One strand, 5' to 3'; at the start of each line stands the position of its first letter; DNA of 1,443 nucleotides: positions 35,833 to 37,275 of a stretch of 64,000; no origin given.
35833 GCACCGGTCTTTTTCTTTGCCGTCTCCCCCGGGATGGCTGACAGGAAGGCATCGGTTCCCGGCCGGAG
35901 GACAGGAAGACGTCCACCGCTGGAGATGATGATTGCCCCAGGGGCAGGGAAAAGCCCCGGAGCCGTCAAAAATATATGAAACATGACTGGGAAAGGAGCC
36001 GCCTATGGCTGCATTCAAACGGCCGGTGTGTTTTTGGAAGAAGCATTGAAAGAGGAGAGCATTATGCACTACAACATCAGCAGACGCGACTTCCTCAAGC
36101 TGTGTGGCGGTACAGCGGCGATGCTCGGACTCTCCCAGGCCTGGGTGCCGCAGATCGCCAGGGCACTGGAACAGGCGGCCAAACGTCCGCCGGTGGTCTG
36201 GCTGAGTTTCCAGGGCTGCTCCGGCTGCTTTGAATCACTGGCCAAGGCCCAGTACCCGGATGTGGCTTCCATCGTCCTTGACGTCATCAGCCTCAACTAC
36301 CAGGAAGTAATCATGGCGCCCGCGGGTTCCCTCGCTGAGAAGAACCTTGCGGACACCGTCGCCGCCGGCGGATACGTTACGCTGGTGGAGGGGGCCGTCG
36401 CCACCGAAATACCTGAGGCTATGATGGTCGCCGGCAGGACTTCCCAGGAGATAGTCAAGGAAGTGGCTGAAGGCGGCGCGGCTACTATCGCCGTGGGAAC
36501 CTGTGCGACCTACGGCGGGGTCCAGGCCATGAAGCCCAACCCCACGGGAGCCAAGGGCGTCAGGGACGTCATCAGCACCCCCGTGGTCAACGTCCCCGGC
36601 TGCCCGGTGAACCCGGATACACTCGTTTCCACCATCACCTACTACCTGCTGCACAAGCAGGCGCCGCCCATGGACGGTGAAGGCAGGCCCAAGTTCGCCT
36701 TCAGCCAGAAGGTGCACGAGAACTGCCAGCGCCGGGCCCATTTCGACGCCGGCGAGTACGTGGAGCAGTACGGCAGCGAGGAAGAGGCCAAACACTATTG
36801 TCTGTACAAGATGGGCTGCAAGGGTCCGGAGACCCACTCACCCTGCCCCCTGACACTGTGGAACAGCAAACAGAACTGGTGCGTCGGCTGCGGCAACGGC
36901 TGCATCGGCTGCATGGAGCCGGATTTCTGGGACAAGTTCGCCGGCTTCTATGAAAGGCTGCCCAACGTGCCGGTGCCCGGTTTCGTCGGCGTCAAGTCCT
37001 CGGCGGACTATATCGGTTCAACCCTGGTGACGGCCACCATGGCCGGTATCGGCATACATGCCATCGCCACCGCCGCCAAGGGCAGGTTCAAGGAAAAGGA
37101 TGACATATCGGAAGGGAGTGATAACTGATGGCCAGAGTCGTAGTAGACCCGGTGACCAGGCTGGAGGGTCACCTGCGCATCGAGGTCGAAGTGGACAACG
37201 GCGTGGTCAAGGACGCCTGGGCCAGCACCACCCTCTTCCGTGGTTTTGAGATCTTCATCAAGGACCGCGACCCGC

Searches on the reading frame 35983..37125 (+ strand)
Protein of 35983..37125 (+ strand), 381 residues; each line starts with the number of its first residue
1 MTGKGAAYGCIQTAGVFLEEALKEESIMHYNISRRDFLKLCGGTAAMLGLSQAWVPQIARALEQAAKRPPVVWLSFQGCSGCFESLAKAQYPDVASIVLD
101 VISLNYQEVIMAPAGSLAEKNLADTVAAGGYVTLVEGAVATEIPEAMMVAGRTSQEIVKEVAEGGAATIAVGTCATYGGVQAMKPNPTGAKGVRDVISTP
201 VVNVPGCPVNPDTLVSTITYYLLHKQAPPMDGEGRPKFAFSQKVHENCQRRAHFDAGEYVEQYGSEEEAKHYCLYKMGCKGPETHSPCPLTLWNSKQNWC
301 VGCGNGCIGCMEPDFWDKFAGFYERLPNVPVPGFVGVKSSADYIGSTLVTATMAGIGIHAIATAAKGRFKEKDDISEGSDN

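Call 6: search_protein_families(library=pfam, proteins=[window:35983-37125:+])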
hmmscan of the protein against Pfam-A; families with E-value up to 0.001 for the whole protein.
window:35983-37125:+ (381 aa): 2 families
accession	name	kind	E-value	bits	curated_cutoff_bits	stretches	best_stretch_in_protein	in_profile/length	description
PF14720.11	NiFe_hyd_SSU_C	-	2.5e-29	101.9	27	1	240-323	1-80/80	NiFe/NiFeSe hydrogenase small subunit C-terminal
PF01058.29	Oxidored_q6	-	1.3e-26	93.3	27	1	79-220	1-127/128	NADH ubiquinone oxidoreductase, 20 Kd subunit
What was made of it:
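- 35983..37128 (+): Hydrogenase small subunit. The start is either 35983 or Met28 at 36064. It has a Tat motif SRRDFLK (36079-36099), Cys300 (36880-36882) at the position of the medial-cluster Pro, and a hydrophobic C-terminal anchor. Pfam Oxidored_q6 and NiFe_hyd_SSU_C (call 6).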

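Call 43: search_protein_families(library=ncbifam, proteins=[window:35983-37125:+])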
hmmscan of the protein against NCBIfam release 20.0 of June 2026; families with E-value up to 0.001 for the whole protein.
window:35983-37125:+ (381 aa): 7 families
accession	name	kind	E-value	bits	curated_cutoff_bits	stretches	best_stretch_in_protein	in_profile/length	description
TIGR00391.1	hydA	subfamily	8.4e-109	364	179.5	1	27-372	10-360/365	hydrogenase small subunit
NF007779.0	PRK10468.1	equivalog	4.8e-82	275.9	659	1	25-314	6-299/372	hydrogenase 2 small subunit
NF045520.1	H2_NiFeSe_small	exception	7.2e-73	245.7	470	1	32-324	2-313/314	NiFeSe hydrogenase small subunit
TIGR03294.1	FrhG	equivalog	9.9e-08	32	245.5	1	71-223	4-142/228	coenzyme F420 hydrogenase subunit gamma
TIGR01409.1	TAT_signal_seq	domain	6e-06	26.4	16.7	1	32-61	1-29/29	twin-arginine translocation signal domain-containing protein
NF045875.1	F420_non_VhuG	exception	6.8e-06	25.5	450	0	74-183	10-96/286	F420-non-reducing hydrogenase subunit VhuG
TIGR01957.1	nuoB_fam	subfamily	0.00075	19.4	142.7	0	168-218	88-135/145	NADH-quinone oxidoreductase subunit B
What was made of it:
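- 35983..37128 (+): TIGR00391 at 364 bits plus a Tat signal (call 43).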

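Call 44: search_solved_structures(query=window:35983-37125:+, show_alignments=1)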
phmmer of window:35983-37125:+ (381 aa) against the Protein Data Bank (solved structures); distinct sequences matched with E-value up to 0.001: 44.
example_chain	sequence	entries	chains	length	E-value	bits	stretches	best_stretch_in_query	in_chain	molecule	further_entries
1h2a_S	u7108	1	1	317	4.4e-86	292.7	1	23-324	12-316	HYDROGENASE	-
8pou_S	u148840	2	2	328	3.2e-77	263.5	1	67-375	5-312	Uptake hydrogenase small subunit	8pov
7odg_S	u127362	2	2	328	2.8e-76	260.4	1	67-375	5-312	Uptake hydrogenase small subunit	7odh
4gd3_S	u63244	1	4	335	3.1e-76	260.3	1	67-371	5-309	Hydrogenase-1 small chain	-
8poy_S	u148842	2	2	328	6.1e-76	259.3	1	67-375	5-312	Uptake hydrogenase small subunit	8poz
8pow_S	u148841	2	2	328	6.1e-76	259.3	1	67-375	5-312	Uptake hydrogenase small subunit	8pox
6g94_S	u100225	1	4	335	7.1e-76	259.1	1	67-371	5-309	Hydrogenase-1 small chain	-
5mdj_S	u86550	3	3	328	1.2e-74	255.1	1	67-375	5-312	Uptake hydrogenase small subunit; HOXK | Uptake hydrogenase small subunit;HOXK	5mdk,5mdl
6fpi_S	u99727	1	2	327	1.2e-74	255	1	67-371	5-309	Hydrogenase-1 small chain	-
3rgw_S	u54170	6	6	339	1.3e-74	254.9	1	67-375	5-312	Membrane-bound hydrogenase (NIFE) small subunit HOXK | Uptake hydrogenase small subunit | Uptake hydrogenase small subunit hoxK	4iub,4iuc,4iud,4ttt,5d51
3uqy_S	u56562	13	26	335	1.3e-74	254.9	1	67-371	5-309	Hydrogenase-1 small chain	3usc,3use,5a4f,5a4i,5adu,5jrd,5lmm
1h2r_S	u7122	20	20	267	1.7e-74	254.5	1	66-324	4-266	PROTEIN (PERIPLASMIC [NIFE] HYDROGENASE SMALL SUBUNIT) | Periplasmic [NiFe] hydrogenase small subunit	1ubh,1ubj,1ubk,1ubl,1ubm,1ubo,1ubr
8w6x_S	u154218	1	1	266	1.8e-74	254.4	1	66-324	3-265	Periplasmic [NiFe] hydrogenase small subunit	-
4u9h_S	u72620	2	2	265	2.4e-74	254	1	67-324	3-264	Periplasmic [NiFe] hydrogenase small subunit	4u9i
1e3d_A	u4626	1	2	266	4.8e-74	253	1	66-324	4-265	[NiFe] hydrogenase small subunit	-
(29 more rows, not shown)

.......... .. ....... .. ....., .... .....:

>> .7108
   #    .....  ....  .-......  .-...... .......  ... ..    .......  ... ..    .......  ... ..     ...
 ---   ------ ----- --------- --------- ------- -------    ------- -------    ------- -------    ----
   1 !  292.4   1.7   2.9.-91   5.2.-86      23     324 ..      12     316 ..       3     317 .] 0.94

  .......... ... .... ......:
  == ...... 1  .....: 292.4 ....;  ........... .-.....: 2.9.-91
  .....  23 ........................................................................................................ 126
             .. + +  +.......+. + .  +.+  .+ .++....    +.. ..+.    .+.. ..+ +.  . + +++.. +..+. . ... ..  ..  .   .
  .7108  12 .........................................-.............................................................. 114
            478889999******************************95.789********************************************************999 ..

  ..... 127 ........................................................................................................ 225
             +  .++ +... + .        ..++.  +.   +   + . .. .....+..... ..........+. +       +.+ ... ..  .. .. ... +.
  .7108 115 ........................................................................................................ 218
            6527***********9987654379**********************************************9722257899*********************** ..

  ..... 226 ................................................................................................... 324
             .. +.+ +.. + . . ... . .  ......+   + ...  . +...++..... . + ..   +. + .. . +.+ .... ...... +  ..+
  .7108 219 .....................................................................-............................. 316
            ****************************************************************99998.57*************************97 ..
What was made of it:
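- Closest known: Membrane-bound cytochrome-b-linked uptake hydrogenases. Same: The small subunit aligns through residue 375 with HoxK and HyaA (call 44).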

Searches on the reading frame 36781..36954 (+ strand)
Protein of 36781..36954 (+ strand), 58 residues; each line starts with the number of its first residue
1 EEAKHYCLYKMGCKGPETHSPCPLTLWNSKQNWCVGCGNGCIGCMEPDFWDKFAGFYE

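Call 46: search_solved_structures(query=window:36781-36954:+, show_alignments=5, max_evalue=0.01)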
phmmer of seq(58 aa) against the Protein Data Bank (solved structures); distinct sequences matched with E-value up to 0.01: 42.
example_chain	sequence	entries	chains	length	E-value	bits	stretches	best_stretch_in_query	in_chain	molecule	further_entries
4ucw_A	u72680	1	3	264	4e-18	68.6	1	3-58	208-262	HYDROGENASE (NIFE) SMALL SUBUNIT HYDA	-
1frf_S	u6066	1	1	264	1.3e-17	67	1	3-58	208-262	[NI-FE] HYDROGENASE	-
4upe_A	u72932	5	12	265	1.4e-17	66.9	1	3-58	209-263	NIFE-HYDROGENASE SMALL SUBUNIT | HYDROGENASE (NIFE) SMALL SUBUNIT HYDA | PERIPLASMIC [NIFE] HYDROGENASE SMALL SUBUNIT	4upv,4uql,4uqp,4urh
1yrq_A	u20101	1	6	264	1.5e-17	66.8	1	3-58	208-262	Periplasmic [NiFe] hydrogenase small subunit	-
1yqw_A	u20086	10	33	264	1.5e-17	66.8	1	3-58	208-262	Periplasmic [NiFe] hydrogenase small subunit | HYDROGENASE (NIFE) SMALL SUBUNIT HYDA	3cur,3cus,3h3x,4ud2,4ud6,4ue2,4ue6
4ucq_A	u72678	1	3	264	3.2e-17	65.8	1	3-58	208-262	HYDROGENASE (NIFE) SMALL SUBUNIT HYDA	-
4ucx_A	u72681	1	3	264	5e-17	65.1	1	3-58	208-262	HYDROGENASE (NIFE) SMALL SUBUNIT HYDA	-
1yq9_A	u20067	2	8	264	6.4e-17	64.8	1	3-57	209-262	Periplasmic [NiFe] hydrogenase small subunit | PERIPLASMIC HYDROGENASE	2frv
1frv_A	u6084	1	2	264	6.8e-17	64.7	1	3-57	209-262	HYDROGENASE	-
1e3d_A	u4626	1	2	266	7.7e-17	64.5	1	3-58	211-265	[NiFe] hydrogenase small subunit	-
7odg_S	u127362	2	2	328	1.8e-16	63.4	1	4-57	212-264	Uptake hydrogenase small subunit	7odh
4gd3_S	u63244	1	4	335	3.3e-16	62.5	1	4-57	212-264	Hydrogenase-1 small chain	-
4u9h_S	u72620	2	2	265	3.5e-16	62.5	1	3-58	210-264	Periplasmic [NiFe] hydrogenase small subunit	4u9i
8w6x_S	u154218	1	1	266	3.7e-16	62.4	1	3-58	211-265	Periplasmic [NiFe] hydrogenase small subunit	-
1h2r_S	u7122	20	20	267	5.6e-16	61.8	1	3-58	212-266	PROTEIN (PERIPLASMIC [NIFE] HYDROGENASE SMALL SUBUNIT) | Periplasmic [NiFe] hydrogenase small subunit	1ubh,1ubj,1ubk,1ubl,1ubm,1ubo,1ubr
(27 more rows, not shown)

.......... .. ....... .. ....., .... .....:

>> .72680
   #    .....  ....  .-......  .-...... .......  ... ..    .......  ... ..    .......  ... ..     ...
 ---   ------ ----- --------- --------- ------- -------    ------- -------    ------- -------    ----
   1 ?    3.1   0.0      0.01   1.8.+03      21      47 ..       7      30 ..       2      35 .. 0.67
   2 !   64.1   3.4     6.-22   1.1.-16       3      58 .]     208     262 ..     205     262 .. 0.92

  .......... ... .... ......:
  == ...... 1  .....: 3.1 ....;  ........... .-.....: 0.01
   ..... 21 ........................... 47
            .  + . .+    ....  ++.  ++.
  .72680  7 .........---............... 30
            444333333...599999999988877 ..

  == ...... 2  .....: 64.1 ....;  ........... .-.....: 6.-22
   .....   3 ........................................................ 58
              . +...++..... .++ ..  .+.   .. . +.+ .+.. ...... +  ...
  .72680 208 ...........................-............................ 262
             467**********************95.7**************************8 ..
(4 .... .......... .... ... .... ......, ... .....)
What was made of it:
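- On [NiFeSe] hydrogenase (Sec-containing [NiFe] large subunit): Cys300 (NWCVGC) aligns with Pro238 of D. fructosovorans (NWPVQA) (call 46).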
